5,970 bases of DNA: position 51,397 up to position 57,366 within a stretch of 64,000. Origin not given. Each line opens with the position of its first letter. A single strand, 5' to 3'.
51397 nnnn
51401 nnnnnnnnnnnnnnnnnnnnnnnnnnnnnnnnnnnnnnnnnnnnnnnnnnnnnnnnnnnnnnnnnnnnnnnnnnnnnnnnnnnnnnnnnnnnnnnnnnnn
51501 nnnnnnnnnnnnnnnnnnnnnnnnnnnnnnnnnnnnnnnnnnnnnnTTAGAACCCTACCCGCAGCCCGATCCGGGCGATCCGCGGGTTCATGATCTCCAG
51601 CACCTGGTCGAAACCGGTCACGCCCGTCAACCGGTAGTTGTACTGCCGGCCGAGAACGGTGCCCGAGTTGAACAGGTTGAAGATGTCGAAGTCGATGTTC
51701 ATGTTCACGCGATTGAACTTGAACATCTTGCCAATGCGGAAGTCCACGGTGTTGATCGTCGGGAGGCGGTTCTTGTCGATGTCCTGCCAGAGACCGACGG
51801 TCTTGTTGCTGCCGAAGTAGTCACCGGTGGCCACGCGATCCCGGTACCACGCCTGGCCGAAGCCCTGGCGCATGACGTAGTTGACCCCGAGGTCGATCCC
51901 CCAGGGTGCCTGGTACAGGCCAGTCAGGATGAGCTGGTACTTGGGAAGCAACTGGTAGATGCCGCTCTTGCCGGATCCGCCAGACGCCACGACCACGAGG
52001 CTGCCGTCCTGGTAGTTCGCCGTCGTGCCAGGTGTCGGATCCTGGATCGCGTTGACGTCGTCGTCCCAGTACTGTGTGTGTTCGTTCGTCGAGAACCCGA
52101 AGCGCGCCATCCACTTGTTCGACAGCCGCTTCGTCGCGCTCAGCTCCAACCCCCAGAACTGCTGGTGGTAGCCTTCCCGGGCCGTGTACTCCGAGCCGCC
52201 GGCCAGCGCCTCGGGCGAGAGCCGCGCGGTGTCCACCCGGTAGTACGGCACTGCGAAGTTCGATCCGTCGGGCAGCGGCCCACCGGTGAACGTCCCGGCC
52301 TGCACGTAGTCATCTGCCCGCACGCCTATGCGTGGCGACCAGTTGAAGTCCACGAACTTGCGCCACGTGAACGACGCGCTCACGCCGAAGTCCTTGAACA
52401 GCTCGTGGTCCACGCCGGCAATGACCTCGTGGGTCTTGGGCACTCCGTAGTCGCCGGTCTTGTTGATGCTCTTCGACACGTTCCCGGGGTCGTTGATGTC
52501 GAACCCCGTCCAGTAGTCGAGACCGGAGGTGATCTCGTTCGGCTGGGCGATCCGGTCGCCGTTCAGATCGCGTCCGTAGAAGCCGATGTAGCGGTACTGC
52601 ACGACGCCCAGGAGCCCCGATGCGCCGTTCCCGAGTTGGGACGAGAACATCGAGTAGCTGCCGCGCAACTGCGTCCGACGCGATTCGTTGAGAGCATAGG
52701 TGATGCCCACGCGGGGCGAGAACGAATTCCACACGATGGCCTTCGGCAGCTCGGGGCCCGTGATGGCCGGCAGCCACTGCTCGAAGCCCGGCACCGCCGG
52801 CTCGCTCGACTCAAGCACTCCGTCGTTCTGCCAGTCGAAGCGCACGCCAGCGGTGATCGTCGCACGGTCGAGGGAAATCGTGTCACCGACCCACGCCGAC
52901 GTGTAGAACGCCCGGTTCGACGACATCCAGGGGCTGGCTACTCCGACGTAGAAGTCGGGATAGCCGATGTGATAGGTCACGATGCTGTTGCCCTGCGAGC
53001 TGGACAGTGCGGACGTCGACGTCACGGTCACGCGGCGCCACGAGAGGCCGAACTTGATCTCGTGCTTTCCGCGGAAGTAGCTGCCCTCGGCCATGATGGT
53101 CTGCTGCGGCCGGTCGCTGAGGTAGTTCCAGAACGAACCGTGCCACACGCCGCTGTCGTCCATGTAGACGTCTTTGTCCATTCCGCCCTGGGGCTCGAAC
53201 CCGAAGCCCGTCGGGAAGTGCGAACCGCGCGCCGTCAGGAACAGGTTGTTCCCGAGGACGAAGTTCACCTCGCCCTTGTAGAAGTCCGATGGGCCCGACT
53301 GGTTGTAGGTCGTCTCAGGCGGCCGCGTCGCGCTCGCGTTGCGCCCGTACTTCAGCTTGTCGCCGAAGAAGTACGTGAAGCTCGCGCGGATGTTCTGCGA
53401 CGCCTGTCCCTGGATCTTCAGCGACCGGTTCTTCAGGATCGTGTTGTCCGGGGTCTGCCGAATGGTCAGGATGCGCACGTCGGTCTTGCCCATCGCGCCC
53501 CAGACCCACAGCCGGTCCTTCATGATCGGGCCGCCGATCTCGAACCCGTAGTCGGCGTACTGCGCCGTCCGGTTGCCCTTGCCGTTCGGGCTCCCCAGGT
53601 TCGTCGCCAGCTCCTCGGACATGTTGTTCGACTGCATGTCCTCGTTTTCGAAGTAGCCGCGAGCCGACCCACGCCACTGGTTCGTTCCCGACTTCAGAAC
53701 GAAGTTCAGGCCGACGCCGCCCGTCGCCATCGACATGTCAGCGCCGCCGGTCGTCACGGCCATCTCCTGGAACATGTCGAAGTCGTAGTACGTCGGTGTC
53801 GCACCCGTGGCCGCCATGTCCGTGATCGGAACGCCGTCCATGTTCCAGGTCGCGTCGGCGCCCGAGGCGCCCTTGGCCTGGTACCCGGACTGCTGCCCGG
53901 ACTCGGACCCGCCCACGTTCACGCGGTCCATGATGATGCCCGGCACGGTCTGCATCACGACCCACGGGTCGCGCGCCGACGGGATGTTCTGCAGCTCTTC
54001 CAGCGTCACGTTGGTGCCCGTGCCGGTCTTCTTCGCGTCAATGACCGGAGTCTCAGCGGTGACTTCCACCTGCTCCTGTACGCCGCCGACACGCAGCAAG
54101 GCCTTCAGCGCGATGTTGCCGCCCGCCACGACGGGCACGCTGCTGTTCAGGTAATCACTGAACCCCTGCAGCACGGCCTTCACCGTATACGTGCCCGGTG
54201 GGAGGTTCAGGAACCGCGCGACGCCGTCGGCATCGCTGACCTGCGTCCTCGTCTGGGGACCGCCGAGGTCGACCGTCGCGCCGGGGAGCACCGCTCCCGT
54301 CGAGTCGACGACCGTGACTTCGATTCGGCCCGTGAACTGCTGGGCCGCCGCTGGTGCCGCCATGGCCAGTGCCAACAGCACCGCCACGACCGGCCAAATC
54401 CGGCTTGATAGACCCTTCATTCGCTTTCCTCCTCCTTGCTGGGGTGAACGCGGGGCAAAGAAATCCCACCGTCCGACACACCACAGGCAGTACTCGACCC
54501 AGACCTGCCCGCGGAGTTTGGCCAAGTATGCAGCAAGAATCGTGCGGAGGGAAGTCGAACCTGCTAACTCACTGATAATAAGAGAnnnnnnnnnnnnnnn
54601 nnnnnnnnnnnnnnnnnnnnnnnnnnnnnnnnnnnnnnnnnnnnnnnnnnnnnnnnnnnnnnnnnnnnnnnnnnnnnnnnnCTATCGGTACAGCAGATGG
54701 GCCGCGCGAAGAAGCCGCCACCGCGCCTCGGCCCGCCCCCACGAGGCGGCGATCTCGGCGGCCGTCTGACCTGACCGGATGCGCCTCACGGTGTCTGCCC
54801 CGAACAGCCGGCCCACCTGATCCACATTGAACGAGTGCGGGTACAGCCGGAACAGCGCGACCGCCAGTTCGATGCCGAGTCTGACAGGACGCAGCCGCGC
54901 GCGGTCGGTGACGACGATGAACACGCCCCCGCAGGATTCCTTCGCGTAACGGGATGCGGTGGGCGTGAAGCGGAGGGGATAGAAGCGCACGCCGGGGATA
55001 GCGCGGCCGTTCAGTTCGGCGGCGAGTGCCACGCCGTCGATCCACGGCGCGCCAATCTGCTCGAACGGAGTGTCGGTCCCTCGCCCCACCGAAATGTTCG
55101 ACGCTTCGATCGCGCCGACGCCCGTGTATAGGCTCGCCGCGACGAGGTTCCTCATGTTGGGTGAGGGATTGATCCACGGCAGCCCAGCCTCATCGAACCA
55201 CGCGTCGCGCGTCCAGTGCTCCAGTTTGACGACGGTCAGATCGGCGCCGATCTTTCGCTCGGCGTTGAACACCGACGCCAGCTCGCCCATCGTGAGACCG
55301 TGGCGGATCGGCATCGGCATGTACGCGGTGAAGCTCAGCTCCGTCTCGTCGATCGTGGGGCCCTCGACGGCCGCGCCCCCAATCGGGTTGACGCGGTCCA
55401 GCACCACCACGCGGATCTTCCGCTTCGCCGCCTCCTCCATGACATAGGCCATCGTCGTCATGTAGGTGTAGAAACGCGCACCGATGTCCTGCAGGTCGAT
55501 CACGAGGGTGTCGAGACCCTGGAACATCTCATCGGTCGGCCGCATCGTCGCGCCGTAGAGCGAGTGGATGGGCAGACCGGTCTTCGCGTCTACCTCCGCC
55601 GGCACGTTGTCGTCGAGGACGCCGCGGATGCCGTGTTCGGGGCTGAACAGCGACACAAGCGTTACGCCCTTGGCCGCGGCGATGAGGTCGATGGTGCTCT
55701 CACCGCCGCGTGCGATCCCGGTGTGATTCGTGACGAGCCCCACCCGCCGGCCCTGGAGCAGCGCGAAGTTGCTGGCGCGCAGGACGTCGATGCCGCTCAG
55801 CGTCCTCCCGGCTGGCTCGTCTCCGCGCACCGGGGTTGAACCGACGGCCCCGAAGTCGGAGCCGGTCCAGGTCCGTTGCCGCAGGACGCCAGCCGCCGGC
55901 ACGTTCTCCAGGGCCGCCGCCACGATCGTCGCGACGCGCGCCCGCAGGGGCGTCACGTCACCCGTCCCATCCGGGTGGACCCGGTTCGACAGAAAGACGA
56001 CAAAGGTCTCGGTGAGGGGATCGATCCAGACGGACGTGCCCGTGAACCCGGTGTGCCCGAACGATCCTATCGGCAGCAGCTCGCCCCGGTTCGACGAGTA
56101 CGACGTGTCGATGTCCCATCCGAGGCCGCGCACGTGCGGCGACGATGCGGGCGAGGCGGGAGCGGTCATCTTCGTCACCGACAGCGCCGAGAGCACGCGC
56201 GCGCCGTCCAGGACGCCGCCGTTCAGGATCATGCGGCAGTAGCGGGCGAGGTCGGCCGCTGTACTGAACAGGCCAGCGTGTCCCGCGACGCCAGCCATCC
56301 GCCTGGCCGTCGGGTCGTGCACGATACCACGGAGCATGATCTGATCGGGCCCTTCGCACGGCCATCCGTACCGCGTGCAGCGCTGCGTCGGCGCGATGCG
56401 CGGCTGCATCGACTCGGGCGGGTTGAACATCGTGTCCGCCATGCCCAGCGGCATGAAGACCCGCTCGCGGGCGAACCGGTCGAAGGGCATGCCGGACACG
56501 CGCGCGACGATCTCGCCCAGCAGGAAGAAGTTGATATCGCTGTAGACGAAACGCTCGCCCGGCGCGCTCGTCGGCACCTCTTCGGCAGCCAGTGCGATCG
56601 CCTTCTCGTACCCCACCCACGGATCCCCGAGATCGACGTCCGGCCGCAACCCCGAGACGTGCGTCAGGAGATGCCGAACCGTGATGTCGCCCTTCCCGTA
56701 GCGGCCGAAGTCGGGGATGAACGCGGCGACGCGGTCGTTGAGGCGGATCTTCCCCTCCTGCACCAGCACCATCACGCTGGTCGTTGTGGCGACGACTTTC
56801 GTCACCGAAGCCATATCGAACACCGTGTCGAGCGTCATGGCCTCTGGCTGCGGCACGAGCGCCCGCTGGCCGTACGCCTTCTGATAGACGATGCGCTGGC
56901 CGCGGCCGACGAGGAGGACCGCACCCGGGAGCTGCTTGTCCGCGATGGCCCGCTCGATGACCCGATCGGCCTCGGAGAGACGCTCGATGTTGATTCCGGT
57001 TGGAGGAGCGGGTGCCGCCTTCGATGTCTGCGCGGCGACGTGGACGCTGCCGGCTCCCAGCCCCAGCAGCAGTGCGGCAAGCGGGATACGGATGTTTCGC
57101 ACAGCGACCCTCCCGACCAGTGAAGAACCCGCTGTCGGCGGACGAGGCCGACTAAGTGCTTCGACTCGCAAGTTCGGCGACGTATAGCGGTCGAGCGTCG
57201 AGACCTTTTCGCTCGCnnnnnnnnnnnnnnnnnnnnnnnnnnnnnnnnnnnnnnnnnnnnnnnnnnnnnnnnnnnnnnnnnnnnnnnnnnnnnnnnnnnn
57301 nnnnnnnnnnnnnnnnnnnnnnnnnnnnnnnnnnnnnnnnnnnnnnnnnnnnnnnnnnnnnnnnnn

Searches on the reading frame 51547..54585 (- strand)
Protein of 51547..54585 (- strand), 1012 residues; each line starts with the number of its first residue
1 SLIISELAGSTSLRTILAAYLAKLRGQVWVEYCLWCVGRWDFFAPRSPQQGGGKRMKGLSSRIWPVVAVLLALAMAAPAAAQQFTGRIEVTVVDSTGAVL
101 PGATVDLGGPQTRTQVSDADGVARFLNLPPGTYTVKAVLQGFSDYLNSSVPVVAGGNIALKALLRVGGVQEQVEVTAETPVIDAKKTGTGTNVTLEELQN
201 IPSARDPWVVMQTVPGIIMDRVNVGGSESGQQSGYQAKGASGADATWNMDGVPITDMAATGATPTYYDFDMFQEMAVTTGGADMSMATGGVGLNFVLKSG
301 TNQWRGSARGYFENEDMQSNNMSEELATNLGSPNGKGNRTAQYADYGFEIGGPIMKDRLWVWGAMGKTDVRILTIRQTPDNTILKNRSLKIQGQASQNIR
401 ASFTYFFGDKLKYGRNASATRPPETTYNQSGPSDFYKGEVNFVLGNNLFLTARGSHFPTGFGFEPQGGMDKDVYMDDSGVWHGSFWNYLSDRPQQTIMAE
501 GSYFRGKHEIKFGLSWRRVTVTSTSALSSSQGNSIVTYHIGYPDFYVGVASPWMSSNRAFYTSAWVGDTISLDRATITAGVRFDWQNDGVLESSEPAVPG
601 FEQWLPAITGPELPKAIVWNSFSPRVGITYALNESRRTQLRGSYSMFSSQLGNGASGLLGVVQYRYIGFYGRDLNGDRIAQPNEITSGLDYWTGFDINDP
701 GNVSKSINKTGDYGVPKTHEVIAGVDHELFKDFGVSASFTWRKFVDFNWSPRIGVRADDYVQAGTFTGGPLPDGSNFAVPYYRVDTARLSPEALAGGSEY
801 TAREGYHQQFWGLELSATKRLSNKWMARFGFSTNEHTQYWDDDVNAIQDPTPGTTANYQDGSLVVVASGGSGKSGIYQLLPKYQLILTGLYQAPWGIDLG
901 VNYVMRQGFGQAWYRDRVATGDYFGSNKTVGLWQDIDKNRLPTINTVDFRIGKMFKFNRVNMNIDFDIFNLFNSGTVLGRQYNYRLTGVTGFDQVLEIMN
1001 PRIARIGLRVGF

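Call 21: search_protein_families(library=pfam, proteins=[window:51547-54585:-], max_evalue=0.00001)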
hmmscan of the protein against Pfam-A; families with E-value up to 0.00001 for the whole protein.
window:51547-54585:- (1012 aa): 3 families
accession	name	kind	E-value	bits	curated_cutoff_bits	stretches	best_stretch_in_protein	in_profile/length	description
PF25183.1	OMP_b-brl_4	-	7.1e-25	88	30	2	296-371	1-68/838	Outer membrane beta barrel domain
PF13620.12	CarboxypepD_reg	-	1.3e-13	51.6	32.3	1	88-160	2-77/82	Carboxypeptidase regulatory-like domain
PF07715.20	Plug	-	2e-06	28.7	23.9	1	189-291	8-104/107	TonB-dependent Receptor Plug Domain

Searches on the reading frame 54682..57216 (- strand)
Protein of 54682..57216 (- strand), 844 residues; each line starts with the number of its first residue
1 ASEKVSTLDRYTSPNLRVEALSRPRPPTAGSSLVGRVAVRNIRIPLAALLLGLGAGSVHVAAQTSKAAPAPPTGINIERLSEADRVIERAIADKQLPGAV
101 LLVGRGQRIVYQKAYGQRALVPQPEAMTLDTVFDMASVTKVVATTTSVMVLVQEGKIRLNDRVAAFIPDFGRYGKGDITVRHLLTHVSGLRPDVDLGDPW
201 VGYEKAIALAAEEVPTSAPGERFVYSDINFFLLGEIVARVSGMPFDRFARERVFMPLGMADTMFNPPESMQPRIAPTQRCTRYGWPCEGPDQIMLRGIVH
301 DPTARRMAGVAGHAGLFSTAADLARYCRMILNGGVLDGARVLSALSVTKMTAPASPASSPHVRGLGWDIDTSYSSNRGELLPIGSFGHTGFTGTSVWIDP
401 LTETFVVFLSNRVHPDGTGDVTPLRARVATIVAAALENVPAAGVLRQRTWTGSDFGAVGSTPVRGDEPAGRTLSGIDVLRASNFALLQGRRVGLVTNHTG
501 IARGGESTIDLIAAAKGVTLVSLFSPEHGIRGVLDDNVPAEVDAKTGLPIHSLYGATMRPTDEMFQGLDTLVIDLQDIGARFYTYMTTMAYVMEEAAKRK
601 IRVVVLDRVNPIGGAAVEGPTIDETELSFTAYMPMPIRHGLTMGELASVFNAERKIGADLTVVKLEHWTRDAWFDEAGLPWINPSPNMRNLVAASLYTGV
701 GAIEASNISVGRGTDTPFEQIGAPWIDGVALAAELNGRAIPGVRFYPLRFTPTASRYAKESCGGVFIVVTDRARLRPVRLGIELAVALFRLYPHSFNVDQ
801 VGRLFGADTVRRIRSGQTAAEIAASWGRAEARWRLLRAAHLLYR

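Call 21: search_protein_families(library=pfam, proteins=[window:54682-57216:-], max_evalue=0.00001)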
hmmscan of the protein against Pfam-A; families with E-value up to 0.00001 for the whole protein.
window:54682-57216:- (844 aa): 3 families
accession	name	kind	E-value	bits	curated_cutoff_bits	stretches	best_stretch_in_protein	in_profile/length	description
PF07075.17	NamZ_N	-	6.8e-80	267.7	26.9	1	492-691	1-202/203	Exo-beta-N-acetylmuramidase NamZ, N-terminal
PF00144.29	Beta-lactamase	-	1.9e-77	261.1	27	1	84-425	2-323/329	Beta-lactamase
PF20732.2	NamZ_C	-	2.8e-42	145.5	25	1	696-843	2-152/152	Exo-beta-N-acetylmuramidase NamZ, C-terminal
